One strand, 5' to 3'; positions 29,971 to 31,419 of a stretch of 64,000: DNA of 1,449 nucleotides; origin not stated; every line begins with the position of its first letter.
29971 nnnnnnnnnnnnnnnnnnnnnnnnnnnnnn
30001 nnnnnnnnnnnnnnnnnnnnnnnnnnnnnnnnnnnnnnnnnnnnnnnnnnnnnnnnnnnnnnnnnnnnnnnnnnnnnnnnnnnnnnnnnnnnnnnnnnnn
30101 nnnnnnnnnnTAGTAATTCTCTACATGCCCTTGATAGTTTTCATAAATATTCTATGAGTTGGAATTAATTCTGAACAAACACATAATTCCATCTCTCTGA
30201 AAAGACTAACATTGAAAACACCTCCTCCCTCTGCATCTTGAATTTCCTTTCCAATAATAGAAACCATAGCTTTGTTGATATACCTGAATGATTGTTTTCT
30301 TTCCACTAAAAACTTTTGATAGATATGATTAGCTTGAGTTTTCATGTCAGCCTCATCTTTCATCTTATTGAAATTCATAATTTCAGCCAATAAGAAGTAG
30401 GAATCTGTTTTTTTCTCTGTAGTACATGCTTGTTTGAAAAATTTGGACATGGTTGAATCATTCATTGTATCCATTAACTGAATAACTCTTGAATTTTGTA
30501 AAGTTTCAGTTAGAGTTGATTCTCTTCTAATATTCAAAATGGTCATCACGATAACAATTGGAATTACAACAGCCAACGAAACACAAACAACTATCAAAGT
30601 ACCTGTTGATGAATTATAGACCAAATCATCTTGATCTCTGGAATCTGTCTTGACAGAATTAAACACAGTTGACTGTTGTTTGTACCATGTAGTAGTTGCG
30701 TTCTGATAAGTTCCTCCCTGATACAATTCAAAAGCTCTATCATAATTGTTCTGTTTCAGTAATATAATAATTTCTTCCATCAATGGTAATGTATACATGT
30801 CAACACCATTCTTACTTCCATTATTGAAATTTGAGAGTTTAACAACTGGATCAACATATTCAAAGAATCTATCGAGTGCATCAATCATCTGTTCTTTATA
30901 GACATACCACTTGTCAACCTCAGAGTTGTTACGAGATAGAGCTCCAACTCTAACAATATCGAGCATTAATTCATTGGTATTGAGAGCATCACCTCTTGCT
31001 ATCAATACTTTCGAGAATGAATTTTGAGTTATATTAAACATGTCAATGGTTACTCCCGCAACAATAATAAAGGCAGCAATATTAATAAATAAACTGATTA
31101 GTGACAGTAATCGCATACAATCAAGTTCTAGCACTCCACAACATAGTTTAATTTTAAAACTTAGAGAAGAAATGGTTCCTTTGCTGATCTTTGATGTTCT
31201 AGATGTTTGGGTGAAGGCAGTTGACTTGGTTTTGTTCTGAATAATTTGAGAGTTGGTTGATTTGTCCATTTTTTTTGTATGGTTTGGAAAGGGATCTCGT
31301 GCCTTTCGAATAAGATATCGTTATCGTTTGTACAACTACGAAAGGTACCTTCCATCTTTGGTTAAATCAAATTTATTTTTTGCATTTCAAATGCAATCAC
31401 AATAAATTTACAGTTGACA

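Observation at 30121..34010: Divergently transcribed pair: single-pass transmembrane RGS-domain receptor and orphan 7TM receptor with Cys-rich ectodomain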

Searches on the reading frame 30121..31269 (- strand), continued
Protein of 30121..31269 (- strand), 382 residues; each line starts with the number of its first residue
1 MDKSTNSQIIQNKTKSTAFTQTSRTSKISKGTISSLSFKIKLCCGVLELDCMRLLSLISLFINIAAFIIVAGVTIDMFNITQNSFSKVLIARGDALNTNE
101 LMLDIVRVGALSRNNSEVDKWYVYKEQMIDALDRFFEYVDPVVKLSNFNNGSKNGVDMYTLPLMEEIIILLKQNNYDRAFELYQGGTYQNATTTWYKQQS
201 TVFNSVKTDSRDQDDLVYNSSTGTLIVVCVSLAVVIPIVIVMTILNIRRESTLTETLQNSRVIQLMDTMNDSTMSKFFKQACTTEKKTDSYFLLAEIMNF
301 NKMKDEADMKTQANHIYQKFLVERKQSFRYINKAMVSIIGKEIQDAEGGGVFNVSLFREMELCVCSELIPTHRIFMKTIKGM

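Call 77: list_cluster_members(proteins=[P0024, P0034, P0040, P0045, P0054, P0062, P0067, P0068, P0075, P0076])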
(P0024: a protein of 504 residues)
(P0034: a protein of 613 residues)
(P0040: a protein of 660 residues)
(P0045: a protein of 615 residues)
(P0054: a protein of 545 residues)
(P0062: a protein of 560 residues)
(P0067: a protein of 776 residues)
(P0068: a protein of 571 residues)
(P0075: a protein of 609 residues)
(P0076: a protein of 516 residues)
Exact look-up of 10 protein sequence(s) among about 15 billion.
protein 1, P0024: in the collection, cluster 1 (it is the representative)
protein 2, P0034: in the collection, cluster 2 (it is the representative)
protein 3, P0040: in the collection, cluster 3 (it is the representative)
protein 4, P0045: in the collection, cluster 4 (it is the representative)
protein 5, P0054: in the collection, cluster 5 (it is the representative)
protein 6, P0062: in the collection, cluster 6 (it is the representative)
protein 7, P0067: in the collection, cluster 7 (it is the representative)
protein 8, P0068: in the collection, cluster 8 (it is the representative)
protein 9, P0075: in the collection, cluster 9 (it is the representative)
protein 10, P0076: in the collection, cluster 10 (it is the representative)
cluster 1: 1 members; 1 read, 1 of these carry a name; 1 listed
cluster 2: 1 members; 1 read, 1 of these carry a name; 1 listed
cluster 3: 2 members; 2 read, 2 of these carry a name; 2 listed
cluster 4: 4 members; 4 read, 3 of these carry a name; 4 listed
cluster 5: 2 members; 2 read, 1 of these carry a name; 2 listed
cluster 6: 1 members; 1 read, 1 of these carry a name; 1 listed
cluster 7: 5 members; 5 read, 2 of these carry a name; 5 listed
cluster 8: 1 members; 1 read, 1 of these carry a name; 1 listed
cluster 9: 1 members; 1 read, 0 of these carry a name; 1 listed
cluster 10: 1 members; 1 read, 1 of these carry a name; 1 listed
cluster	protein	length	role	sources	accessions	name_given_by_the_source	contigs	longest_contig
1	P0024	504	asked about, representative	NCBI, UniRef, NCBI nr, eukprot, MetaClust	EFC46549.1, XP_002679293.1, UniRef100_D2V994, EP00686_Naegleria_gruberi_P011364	hypothetical protein NAEGRDRAFT_57561 [Naegleria gruberi] | RGS domain-containing protein n=1 Tax=Naegleria gruberi TaxID=5762 RepID=D2V994_NAEGR | uncharacterized protein NAEGRDRAFT_57561 [Naegleria gruberi]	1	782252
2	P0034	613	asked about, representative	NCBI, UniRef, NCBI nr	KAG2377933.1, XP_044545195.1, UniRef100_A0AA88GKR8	hypothetical protein C9374_009018 [Naegleria lovaniensis] | RGS domain-containing protein n=1 Tax=Naegleria lovaniensis TaxID=51637 ... | uncharacterized protein C9374_009018 [Naegleria lovaniensis]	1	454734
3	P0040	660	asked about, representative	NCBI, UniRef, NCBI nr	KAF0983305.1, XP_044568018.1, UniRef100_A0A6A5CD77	hypothetical protein FDP41_010370 [Naegleria fowleri] | RGS domain-containing protein n=1 Tax=Naegleria fowleri TaxID=5763 RepID=A0A6A5CD77_NAEFO | uncharacterized protein FDP41_010370 [Naegleria fowleri]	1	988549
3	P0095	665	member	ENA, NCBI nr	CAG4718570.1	unnamed protein product [Naegleria fowleri]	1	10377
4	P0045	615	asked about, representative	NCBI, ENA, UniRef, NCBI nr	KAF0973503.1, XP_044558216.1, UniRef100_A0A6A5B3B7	hypothetical protein FDP41_008207 [Naegleria fowleri] | RGS domain-containing protein n=1 Tax=Naegleria fowleri TaxID=5763 RepID=A0A6A5B3B7_NAEFO | uncharacterized protein FDP41_008207 [Naegleria fowleri]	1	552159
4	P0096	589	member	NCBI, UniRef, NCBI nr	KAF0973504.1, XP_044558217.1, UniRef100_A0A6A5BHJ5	hypothetical protein FDP41_008208 [Naegleria fowleri] | RGS domain-containing protein n=1 Tax=Naegleria fowleri TaxID=5763 RepID=A0A6A5BHJ5_NAEFO | uncharacterized protein FDP41_008208 [Naegleria fowleri]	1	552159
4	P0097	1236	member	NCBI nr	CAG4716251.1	unnamed protein product [Naegleria fowleri]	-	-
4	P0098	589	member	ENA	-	-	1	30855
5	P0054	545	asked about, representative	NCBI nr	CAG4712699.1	unnamed protein product [Naegleria fowleri]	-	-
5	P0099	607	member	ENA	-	-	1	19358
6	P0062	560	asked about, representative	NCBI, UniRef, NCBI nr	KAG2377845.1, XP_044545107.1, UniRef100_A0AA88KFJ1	hypothetical protein C9374_008930 [Naegleria lovaniensis] | RGS domain-containing protein n=1 Tax=Naegleria lovaniensis TaxID=51637 ... | uncharacterized protein C9374_008930 [Naegleria lovaniensis]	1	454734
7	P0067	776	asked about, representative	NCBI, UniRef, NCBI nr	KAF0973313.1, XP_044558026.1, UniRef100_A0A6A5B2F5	hypothetical protein FDP41_008520 [Naegleria fowleri] | RGS domain-containing protein n=1 Tax=Naegleria fowleri TaxID=5763 RepID=A0A6A5B2F5_NAEFO | uncharacterized protein FDP41_008520 [Naegleria fowleri]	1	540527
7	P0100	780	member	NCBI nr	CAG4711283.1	unnamed protein product [Naegleria fowleri]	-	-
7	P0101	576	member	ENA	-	-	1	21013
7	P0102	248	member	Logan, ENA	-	-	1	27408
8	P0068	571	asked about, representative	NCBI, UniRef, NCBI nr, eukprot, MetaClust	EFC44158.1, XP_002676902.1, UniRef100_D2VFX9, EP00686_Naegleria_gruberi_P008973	predicted protein [Naegleria gruberi] | Predicted protein n=1 Tax=Naegleria gruberi TaxID=5762 RepID=D2VFX9_NAEGR | uncharacterized protein NAEGRDRAFT_67783 [Naegleria gruberi]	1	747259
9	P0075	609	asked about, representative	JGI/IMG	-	-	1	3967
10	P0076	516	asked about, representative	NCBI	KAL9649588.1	hypothetical protein ABK040_003265 [Willaertia magna]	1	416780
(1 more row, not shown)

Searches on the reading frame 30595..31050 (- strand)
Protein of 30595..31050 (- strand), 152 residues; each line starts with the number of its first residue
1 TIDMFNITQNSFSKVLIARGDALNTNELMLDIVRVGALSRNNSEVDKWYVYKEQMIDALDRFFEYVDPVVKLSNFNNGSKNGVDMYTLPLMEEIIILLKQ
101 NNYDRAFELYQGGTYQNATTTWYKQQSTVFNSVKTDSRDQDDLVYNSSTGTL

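Call 74: search_protein_families(library=pfam, proteins=[window:30595-31050:-], max_evalue=10)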
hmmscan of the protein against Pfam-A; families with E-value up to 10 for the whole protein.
seq(152 aa): 2 families
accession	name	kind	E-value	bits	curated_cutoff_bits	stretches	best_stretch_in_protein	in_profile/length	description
PF04007.18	DUF354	-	0.0057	16.2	22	1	1-85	251-332/349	Protein of unknown function (DUF354)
PF00673.26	Ribosomal_L5_C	-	0.18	12.4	27.8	1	51-108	9-64/94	ribosomal L5P family C-terminus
